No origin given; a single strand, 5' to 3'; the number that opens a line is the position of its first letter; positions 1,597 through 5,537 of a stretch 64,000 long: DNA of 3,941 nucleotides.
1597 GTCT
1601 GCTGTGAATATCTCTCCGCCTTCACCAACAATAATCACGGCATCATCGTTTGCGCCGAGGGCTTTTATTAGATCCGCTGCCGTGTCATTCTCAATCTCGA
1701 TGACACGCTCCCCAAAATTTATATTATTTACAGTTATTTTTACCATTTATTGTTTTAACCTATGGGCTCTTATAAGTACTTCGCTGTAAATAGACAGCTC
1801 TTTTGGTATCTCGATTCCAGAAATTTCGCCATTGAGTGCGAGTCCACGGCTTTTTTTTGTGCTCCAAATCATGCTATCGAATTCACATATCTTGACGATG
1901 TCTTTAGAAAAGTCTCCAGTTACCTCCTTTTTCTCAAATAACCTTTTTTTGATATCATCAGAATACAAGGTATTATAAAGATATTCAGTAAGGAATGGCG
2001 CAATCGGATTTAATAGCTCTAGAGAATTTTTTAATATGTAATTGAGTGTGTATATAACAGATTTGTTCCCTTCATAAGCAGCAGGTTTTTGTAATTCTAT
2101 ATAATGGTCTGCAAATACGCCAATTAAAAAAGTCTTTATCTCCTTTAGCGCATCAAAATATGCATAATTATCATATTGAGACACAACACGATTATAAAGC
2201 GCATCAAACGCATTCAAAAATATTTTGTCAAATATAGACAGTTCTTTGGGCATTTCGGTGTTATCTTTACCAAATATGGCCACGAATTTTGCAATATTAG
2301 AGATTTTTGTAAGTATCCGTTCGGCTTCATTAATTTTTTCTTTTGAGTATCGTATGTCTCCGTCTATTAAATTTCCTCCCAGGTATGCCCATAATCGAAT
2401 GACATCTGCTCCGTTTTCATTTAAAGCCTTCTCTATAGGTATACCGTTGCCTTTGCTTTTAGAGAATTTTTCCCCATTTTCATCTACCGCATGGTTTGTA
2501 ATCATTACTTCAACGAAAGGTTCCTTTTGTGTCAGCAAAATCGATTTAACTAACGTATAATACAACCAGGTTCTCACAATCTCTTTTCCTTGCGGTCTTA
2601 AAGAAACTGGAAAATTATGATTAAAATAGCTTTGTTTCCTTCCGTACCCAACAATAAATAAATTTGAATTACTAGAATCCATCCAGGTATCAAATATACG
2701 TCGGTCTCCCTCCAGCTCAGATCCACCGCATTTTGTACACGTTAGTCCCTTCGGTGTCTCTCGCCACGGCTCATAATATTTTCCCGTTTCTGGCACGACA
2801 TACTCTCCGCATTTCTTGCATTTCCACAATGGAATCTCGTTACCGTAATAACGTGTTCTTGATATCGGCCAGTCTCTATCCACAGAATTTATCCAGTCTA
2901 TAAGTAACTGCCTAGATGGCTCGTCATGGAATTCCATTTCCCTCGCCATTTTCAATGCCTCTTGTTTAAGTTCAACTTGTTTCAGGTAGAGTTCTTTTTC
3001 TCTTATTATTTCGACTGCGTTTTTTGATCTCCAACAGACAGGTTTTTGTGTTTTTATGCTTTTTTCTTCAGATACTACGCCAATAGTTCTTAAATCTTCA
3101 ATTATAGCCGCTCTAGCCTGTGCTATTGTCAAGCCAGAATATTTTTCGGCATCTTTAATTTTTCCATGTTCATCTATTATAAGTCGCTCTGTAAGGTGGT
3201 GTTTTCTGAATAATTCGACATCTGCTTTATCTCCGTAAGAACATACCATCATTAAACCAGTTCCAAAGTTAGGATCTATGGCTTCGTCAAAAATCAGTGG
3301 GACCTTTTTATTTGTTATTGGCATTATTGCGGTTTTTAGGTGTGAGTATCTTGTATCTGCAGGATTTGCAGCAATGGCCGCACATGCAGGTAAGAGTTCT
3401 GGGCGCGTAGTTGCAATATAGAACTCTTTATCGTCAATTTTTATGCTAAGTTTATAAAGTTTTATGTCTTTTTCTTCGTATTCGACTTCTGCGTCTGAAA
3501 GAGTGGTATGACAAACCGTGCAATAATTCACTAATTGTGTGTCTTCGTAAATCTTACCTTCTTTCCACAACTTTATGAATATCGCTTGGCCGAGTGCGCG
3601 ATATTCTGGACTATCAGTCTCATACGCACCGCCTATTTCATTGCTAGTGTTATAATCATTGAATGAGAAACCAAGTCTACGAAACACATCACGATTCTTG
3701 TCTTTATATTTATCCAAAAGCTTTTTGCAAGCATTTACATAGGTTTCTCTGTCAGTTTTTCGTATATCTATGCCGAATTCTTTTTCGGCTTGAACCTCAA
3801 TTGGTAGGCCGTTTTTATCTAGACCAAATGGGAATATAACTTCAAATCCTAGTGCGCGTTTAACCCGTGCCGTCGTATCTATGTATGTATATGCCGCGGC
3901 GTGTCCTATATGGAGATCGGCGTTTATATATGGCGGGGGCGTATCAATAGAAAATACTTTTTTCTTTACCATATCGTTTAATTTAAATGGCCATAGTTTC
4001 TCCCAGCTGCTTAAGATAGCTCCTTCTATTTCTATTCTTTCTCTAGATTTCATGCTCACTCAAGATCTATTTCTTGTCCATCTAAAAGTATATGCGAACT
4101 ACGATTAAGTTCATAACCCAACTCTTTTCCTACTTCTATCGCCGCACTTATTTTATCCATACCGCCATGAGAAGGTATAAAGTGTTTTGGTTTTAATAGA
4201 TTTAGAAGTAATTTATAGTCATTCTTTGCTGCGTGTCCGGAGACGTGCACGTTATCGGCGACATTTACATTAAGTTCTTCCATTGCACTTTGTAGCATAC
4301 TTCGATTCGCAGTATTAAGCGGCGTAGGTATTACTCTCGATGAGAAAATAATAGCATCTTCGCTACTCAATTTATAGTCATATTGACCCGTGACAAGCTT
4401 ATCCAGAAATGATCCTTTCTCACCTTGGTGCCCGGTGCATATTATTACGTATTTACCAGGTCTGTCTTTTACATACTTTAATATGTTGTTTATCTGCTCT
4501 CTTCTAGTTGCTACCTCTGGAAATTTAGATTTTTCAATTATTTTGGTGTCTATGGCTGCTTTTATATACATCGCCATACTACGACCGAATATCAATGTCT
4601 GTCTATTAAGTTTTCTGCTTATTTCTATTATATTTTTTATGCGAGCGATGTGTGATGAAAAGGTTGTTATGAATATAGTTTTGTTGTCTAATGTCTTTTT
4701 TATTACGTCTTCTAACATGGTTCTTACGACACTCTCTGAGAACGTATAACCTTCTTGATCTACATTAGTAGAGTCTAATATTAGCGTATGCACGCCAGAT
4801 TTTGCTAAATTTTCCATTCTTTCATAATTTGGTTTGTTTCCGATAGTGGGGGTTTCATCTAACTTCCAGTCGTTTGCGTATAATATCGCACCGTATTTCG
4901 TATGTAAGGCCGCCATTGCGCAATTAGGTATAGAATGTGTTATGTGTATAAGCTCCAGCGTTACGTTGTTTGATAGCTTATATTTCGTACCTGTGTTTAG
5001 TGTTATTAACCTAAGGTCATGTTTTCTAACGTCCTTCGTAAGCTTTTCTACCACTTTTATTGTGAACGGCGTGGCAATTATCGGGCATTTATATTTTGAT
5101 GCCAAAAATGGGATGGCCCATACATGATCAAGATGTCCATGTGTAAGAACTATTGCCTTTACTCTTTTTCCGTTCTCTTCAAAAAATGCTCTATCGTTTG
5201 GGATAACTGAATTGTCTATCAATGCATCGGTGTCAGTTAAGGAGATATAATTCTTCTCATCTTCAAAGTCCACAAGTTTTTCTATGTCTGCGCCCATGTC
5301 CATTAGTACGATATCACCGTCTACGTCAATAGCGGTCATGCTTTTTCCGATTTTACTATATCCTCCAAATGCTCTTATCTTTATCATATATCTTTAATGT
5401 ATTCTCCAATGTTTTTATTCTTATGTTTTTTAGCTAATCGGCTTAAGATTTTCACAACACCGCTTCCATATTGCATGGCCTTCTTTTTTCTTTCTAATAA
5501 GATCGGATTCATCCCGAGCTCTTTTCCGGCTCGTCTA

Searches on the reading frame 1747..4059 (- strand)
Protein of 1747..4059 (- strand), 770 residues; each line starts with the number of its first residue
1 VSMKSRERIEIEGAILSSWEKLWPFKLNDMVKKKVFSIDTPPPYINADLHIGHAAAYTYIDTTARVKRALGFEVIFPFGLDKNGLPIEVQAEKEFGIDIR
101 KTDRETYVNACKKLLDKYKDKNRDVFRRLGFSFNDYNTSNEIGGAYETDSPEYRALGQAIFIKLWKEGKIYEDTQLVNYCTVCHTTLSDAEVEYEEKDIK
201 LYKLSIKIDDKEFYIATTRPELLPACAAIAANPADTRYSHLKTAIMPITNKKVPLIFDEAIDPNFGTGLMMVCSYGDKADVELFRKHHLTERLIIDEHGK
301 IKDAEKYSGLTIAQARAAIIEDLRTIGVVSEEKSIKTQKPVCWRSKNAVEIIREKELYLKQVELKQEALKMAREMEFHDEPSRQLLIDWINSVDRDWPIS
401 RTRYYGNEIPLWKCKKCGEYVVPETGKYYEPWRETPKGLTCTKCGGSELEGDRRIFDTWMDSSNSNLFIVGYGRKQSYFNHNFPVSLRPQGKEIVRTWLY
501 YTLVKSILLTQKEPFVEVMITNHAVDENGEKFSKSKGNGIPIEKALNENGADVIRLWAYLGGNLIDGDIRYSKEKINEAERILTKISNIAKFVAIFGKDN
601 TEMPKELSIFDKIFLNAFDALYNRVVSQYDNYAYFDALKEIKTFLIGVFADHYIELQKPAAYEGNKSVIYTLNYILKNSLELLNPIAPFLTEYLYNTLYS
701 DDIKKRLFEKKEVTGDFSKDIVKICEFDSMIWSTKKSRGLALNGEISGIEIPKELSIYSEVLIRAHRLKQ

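Call 17: search_protein_families(library=pfam, proteins=[window:1747-4059:-], max_evalue=0.001)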
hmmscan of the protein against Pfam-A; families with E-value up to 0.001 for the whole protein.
window:1747-4059:- (770 aa): 5 families
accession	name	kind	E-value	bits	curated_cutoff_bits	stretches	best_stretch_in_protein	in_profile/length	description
PF00133.28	tRNA-synt_1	-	4.5e-72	243.5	22.7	1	15-559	2-403/414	tRNA synthetases class I (I, L, M and V)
PF09334.17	tRNA-synt_1g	-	4.1e-28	98.7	20.1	2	38-193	3-136/391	tRNA synthetases class I (M)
PF08264.19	Anticodon_1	-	5.7e-19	68.9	25.1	1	611-703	1-99/148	Anticodon-binding domain of tRNA ligase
PF01406.26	tRNA-synt_1e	-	8.7e-05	22.5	27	0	513-579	235-299/301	tRNA synthetases class I (C) catalytic domain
PF13603.12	tRNA-synt_1_2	-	0.00028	20.9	25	0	242-306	87-151/185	Leucyl-tRNA synthetase, editing domain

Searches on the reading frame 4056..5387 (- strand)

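Call 17: search_protein_families(library=pfam, proteins=[window:4056-5387:-], max_evalue=0.001)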
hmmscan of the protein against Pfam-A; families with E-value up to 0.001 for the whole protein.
window:4056-5387:- (443 aa): 4 families
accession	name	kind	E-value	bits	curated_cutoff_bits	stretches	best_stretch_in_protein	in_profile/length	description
PF22505.1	RNase_J_b_CASP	-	4.3e-21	75.4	27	1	236-356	2-115/126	Ribonuclease J, beta-CASP domain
PF00753.33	Lactamase_B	-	3.8e-09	37.2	22.7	1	69-107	37-75/196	Metallo-beta-lactamase superfamily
PF12706.13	Lactamase_B_2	-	4.6e-08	33.3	27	1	71-155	26-116/200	Beta-lactamase superfamily domain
PF07521.17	RMMBL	-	3e-07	30.8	21.6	1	375-425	7-58/63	Zn-dependent metallo-hydrolase RNA specificity domain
